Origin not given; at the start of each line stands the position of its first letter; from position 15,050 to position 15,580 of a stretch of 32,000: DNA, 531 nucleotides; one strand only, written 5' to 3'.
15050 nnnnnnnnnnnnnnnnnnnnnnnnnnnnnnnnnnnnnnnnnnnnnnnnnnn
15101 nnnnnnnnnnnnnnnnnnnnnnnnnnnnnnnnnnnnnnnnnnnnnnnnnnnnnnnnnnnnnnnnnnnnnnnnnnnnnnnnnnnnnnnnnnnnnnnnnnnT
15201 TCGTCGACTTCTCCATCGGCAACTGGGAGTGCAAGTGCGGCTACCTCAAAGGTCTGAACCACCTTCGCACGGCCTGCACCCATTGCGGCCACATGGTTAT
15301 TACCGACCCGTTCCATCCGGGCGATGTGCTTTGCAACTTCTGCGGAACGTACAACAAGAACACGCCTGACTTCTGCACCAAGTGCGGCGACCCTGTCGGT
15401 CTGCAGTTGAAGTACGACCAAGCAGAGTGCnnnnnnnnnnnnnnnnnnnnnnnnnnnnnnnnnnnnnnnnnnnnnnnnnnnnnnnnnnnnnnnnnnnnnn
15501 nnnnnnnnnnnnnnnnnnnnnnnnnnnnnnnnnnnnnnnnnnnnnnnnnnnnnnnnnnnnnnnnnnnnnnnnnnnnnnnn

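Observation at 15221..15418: Cys8 double zinc-ribbon insertion in the N-terminal lobe of RNA polymerase beta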

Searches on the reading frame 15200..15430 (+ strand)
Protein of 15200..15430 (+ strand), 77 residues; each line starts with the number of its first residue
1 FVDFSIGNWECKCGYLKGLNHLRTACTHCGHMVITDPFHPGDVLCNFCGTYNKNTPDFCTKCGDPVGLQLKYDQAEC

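Call 3: search_protein_families(library=pfam, proteins=[window:15200-15430:+], max_evalue=1)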
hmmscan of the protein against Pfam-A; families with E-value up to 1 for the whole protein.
window:15200-15430:+ (77 aa): 12 families
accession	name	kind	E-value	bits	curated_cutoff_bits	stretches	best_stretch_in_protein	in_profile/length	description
PF12773.13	DZR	-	0.00024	21.6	27.3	1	45-66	1-22/45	Double zinc ribbon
PF14803.11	Zn_ribbon_Nudix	-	0.00076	19.8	25.6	2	58-71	2-15/34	Nudix N-terminal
PF13240.11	Zn_Ribbon_1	-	0.0021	18.2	25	1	45-66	2-23/23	zinc-ribbon domain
PF24463.1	DUF7577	-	0.0061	16.6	28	1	43-63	3-23/27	Domain of unknown function (DUF7577)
PF24461.1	DUF7576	-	0.019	15.2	27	0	52-68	14-29/60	Family of unknown function (DUF7576)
PF18912.6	DZR_2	-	0.029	14.6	27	1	25-67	9-47/56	Double zinc ribbon domain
PF10083.14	DUF2321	-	0.063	13.3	24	1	21-65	35-76/157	Uncharacterized protein conserved in bacteria (DUF2321)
PF00320.33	GATA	-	0.093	12.8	26.8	1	42-54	19-32/36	GATA zinc finger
PF17032.10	Zn_ribbon_15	-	0.18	13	28.9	1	24-63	38-73/73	zinc-ribbon family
PF16919.11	PknG_rubred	-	0.71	10.3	28.5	1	58-68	38-48/74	Protein kinase G rubredoxin domain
PF23458.2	DUF7130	-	0.86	10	35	0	9-31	54-78/89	Domain of unknown function (DUF7130)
PF01155.25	HypA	-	0.95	10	28.9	0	24-53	71-97/112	Hydrogenase/urease nickel incorporation, metallochaperone, hypA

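Call 24: search_protein_representatives(protein=window:15209-15418:+)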
Query: 70 residues. Proteins with E-value up to 0.001 (for the whole library): 215; up to 1e-10: 70; up to 1e-30: 5. The best 150 are listed.
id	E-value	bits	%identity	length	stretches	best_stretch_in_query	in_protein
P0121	8.1e-43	160.3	96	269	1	1-70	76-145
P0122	1.2e-41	156.5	93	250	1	1-70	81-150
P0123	1.2e-37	143.7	89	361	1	1-70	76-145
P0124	9.5e-35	134.5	83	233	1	1-70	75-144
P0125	9.2e-34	131.4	81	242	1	1-70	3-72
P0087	3.6e-30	119.9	82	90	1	1-62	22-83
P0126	2.6e-28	114.0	71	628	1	1-70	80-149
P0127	2.0e-26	108.0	44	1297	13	38-66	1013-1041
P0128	2.8e-25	104.3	94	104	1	24-70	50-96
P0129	3.3e-25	104.1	67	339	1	1-70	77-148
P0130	4.3e-25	103.7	80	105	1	16-70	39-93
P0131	1.8e-24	101.7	68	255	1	1-69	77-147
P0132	2.7e-24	101.2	93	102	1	1-45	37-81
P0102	1.3e-23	99.0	60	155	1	1-70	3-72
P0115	2.4e-23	98.1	98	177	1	1-44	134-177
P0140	2.3e-20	88.7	64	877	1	1-70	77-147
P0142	7.6e-20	87.0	54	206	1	1-70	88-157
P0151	9.2e-17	77.2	54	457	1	1-70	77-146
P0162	9.5e-15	70.7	53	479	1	1-70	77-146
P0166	3.2e-14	69.0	53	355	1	1-70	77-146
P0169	4.1e-13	65.5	50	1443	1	1-70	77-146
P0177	6.5e-12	61.7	44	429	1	1-68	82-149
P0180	2.5e-11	59.8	44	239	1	1-66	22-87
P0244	4.1e-06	43.2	34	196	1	1-70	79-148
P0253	8.7e-06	42.1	34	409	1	2-68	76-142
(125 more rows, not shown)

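Call 27: list_cluster_members(proteins=[P0253, P0177, P0180, P0169, P0142, P0162, P0151, P0140, P0166, P0244])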
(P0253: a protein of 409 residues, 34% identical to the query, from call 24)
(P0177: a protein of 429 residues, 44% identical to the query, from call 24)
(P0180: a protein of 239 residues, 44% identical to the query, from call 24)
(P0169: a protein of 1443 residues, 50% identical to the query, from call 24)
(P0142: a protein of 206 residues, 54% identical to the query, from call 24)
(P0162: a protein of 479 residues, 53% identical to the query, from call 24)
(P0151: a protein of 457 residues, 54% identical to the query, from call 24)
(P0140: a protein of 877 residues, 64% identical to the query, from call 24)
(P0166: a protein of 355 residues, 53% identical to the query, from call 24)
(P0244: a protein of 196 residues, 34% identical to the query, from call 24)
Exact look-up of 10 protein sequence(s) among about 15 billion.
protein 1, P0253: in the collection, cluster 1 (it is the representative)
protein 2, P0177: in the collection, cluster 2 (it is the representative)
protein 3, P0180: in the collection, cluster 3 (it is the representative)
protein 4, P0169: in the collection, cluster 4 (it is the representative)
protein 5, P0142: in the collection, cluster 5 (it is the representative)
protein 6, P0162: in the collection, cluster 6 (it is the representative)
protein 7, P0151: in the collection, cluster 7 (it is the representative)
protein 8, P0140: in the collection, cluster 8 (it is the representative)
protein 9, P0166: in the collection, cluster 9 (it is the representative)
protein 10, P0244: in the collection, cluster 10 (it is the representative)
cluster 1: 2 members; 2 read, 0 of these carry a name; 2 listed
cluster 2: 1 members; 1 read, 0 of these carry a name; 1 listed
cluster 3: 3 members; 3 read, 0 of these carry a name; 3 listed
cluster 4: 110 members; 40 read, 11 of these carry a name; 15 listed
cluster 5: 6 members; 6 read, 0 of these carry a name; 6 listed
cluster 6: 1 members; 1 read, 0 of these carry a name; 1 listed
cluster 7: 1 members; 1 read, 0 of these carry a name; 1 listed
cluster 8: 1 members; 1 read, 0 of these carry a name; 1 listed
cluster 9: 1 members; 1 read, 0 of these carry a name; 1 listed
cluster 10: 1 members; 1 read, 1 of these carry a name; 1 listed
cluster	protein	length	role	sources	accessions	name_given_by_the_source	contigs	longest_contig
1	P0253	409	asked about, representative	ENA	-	-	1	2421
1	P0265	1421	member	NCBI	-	-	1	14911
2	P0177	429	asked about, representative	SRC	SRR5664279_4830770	-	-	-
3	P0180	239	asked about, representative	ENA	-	-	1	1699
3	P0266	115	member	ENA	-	-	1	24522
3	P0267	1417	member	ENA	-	-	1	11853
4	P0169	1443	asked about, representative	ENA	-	-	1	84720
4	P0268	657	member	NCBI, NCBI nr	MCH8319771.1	MAG: DNA-directed RNA polymerase subunit beta, partial [Acidobacteria bacterium] | DNA-directed RNA polymerase subunit beta [Acidobacteriota bacterium]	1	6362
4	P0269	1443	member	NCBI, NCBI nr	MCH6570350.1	MAG: DNA-directed RNA polymerase subunit beta [Acidobacteria bacterium] | DNA-directed RNA polymerase subunit beta [Acidobacteriota bacterium]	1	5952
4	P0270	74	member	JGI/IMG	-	DNA-directed RNA polymerase subunit beta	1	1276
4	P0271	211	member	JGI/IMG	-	DNA-directed RNA polymerase subunit beta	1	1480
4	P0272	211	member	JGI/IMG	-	DNA-directed RNA polymerase subunit beta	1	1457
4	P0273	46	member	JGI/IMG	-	hypothetical protein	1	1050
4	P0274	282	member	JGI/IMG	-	DNA-directed RNA polymerase subunit beta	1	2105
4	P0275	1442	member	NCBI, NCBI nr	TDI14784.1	MAG: DNA-directed RNA polymerase subunit beta [Acidobacteria bacterium] | MAG: DNA-directed RNA polymerase subunit beta [Acidobacteriota bacterium]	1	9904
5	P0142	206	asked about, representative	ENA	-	-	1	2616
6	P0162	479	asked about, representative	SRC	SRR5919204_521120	-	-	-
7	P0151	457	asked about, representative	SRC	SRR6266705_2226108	-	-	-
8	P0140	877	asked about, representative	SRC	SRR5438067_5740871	-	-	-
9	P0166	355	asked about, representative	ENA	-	-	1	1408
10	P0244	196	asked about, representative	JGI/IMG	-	DNA-directed RNA polymerase subunit beta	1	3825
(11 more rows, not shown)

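Call 39: predict_structure(alignment_id=A3)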
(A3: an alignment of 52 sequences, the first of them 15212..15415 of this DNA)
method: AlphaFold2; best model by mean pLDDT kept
length: 68 residues; sequences in the alignment: 52
mean_pLDDT: 75.4   pTM: 0.52
mean pLDDT of the five models: 75.4, 73.9, 72.6, 71.9, 70.3
residues with pLDDT >= 90: 9; 70-90: 38; 50-70: 15; < 50: 6
segments of 3 or more residues with pLDDT < 50: 66-68
pLDDT, mean of each block of 10 residues (from residue 1): 61 73 89 81 89 77 52
secondary structure, 60 per line:
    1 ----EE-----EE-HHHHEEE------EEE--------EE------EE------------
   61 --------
elements in order: H15-18 E19-21 E28-30

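Call 41: search_solved_structures(query=window:15212-15415:+, max_evalue=10, show_alignments=3)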
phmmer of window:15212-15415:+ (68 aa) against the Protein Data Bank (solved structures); distinct sequences matched with E-value up to 10: 7.
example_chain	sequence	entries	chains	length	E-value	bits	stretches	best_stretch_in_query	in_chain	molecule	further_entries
4hc7_A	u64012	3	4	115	0.0038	21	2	16-50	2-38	Trans-acting T-cell-specific transcription factor GATA-3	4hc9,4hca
3vd6_C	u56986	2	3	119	0.005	20.6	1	19-49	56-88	Erythroid transcription factor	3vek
2mxv_A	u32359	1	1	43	0.036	17.9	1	37-62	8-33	RNA-binding protein 10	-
8syi_D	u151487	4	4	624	0.44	14.4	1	4-29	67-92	DNA-directed RNA polymerase subunit gamma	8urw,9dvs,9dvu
8h3v_E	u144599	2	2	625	0.48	14.3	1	4-29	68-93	DNA-directed RNA polymerase subunit gamma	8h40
8gzg_D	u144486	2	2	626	1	13.2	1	4-29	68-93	DNA-directed RNA polymerase subunit gamma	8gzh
8s05_C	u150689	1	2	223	1.2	13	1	36-60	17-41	Conserved protein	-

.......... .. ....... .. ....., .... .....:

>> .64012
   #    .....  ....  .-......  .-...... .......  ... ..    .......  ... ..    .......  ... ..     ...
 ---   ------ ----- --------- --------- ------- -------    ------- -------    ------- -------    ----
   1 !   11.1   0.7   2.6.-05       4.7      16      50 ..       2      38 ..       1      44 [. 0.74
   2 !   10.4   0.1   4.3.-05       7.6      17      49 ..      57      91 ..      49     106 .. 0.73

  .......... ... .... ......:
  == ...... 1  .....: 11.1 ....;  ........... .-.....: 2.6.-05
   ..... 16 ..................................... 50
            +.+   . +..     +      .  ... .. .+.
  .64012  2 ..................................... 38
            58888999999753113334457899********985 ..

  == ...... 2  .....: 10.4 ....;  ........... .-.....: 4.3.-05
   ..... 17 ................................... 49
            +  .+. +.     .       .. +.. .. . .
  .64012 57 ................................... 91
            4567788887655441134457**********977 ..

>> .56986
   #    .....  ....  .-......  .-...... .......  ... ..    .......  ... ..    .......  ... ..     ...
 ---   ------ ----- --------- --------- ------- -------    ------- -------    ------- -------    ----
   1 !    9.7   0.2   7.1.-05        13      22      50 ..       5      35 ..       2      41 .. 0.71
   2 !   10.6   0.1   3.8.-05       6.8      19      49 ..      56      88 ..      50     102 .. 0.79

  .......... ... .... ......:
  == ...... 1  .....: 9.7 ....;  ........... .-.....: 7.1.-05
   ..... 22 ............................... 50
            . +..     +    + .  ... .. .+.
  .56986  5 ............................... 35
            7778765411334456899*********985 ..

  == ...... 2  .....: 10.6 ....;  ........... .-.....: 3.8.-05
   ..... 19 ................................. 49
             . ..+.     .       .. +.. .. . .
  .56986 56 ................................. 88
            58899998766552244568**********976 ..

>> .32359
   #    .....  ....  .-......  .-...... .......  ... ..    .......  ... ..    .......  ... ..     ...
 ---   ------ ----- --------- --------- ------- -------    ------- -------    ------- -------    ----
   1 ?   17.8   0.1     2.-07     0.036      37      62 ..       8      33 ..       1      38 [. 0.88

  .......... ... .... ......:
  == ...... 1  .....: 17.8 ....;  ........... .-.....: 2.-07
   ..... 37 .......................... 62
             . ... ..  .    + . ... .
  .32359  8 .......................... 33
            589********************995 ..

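Call 43: fold_search(model_id=the predicted structure, library=pdb)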
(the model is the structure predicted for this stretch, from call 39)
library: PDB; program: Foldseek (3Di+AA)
matches with E <= 10: 280; with E <= 0.001: 0
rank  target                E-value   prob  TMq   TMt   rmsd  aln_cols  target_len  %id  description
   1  6nmi_F                5.0e-01  0.10  0.18  0.06  10.0        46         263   20  Cryo-EM structure of the human TFIIH core complex (released 2019-03-13)
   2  7exm_B                5.4e-01  0.77  0.37  0.10   2.4        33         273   33  The N-terminal crystal structure of SARS-CoV-2 NSP2 (released 2021-06-16)
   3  7exm_A                6.6e-01  0.66  0.33  0.09   2.6        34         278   35  The N-terminal crystal structure of SARS-CoV-2 NSP2 (released 2021-06-16)
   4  8slg_B                7.1e-01  0.60  0.39  0.07   2.9        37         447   24  Crystal Structure of Glycine tRNA ligase from Mycobacterium thermoresistibile (glycyl adenylate bound) (released 2023-05-03)
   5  7exm_C                7.6e-01  0.63  0.36  0.10   2.4        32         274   34  The N-terminal crystal structure of SARS-CoV-2 NSP2 (released 2021-06-16)
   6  7uwh_J                7.6e-01  0.08  0.18  0.02   9.4        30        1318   37  CryoEM Structure of E. coli Transcription-Coupled Ribonucleotide Excision Repair (TC-RER) complex bound to ribonucleot (released 2023-05-31)
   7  6p18_D                8.1e-01  0.09  0.17  0.02   9.4        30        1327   37  Q21 transcription antitermination complex: loading complex (released 2019-06-26)
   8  3dxj_D                8.1e-01  0.08  0.18  0.01   9.5        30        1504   33  Crystal structure of thermus thermophilus rna polymerase holoenzyme in complex with the antibiotic myxopyronin (released 2008-10-14)
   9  9e6q_Ai               8.7e-01  0.38  0.37  0.28   4.1        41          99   20  Cryo-EM structure of the Pyrobaculum calidifontis 50S ribosomal subunit in complex with Dri (released 2024-11-20)
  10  9a8d                  1.1e+00  0.63  0.39  0.05   2.3        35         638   31  Integrative model of SARS-CoV-2 Replicase polyprotein 1ab (released 2024-02-16)
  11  7pcv_A                1.1e+00  0.09  0.22  0.14   9.9        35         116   34  Crystal structure of RBM5 RRM1-zinc finger (released 2022-08-17)
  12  7zhg_W                1.2e+00  0.20  0.29  0.32   2.9        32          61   38  High-resolution cryo-EM structure of Pyrococcus abyssi 30S ribosomal subunit bound to mRNA and initiator tRNA anticodo (released 2022-06-29)
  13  9egw_A                1.3e+00  0.20  0.39  0.32   9.9        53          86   21  HOIL-1 RING2 domain bound to ubiquitin-maltose (maltose not modelled) (released 2024-12-11)
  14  5m3f_I                1.3e+00  0.14  0.36  0.38   7.3        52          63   15  Yeast RNA polymerase I elongation complex at 3.8A (released 2016-11-23)
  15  7exm_D                1.4e+00  0.47  0.35  0.09   2.2        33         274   33  The N-terminal crystal structure of SARS-CoV-2 NSP2 (released 2021-06-16)
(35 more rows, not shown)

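Call 51: search_solved_structures(query=A4, max_evalue=10, show_alignments=5)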
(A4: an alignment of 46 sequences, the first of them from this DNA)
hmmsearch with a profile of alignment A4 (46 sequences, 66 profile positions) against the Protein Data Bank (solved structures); distinct sequences matched with E-value up to 10: 166 (the best 60 are shown).
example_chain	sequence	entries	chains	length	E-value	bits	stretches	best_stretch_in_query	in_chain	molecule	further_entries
11xu_G1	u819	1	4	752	1.2e-08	38.3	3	35-60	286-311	Double zinc ribbon and ankyrin repeat-containing protein 1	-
4qiw_P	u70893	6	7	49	0.00097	22.6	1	20-47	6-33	DNA-directed RNA polymerase subunit P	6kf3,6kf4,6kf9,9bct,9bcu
9znf_Ab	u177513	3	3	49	0.0013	22.2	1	33-59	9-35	Large ribosomal subunit protein eL40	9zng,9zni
9nri_Be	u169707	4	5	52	0.0014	22.1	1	33-59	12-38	Large ribosomal subunit protein eL40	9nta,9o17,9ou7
8syi_D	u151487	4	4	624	0.0033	20.9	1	4-35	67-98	DNA-directed RNA polymerase subunit gamma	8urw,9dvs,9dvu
8h3v_E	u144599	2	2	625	0.0033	20.9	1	4-35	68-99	DNA-directed RNA polymerase subunit gamma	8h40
2ayj_A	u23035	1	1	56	0.0057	20.1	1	37-60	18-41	50S ribosomal protein L40e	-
3h0g_L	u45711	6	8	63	0.0096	19.4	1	33-65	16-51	DNA-directed RNA polymerases I, II, and III subunit RPABC4 | RNA polymerase II subunit Rpb12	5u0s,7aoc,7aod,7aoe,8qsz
9l94_j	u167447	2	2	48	0.012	19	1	33-60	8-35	Large ribosomal subunit protein eL40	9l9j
4hc7_A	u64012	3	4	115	0.015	18.8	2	17-51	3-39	Trans-acting T-cell-specific transcription factor GATA-3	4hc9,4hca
36ro_P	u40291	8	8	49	0.018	18.5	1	21-47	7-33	DNA-directed RNA polymerase subunit Rpo12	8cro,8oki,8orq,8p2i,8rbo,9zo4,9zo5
9fhl_C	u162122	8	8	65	0.02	18.4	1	21-59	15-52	Small zinc finger protein HVO-2753-like zinc-binding pocket domain-containing protein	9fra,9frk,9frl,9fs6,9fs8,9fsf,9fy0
8gzg_D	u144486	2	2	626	0.023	18.2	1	4-35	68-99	DNA-directed RNA polymerase subunit gamma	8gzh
5li0_4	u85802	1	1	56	0.025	18.1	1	36-60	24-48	50S ribosomal protein L32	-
8hku_L40E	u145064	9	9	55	0.025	18.1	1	37-59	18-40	50S ribosomal protein L40E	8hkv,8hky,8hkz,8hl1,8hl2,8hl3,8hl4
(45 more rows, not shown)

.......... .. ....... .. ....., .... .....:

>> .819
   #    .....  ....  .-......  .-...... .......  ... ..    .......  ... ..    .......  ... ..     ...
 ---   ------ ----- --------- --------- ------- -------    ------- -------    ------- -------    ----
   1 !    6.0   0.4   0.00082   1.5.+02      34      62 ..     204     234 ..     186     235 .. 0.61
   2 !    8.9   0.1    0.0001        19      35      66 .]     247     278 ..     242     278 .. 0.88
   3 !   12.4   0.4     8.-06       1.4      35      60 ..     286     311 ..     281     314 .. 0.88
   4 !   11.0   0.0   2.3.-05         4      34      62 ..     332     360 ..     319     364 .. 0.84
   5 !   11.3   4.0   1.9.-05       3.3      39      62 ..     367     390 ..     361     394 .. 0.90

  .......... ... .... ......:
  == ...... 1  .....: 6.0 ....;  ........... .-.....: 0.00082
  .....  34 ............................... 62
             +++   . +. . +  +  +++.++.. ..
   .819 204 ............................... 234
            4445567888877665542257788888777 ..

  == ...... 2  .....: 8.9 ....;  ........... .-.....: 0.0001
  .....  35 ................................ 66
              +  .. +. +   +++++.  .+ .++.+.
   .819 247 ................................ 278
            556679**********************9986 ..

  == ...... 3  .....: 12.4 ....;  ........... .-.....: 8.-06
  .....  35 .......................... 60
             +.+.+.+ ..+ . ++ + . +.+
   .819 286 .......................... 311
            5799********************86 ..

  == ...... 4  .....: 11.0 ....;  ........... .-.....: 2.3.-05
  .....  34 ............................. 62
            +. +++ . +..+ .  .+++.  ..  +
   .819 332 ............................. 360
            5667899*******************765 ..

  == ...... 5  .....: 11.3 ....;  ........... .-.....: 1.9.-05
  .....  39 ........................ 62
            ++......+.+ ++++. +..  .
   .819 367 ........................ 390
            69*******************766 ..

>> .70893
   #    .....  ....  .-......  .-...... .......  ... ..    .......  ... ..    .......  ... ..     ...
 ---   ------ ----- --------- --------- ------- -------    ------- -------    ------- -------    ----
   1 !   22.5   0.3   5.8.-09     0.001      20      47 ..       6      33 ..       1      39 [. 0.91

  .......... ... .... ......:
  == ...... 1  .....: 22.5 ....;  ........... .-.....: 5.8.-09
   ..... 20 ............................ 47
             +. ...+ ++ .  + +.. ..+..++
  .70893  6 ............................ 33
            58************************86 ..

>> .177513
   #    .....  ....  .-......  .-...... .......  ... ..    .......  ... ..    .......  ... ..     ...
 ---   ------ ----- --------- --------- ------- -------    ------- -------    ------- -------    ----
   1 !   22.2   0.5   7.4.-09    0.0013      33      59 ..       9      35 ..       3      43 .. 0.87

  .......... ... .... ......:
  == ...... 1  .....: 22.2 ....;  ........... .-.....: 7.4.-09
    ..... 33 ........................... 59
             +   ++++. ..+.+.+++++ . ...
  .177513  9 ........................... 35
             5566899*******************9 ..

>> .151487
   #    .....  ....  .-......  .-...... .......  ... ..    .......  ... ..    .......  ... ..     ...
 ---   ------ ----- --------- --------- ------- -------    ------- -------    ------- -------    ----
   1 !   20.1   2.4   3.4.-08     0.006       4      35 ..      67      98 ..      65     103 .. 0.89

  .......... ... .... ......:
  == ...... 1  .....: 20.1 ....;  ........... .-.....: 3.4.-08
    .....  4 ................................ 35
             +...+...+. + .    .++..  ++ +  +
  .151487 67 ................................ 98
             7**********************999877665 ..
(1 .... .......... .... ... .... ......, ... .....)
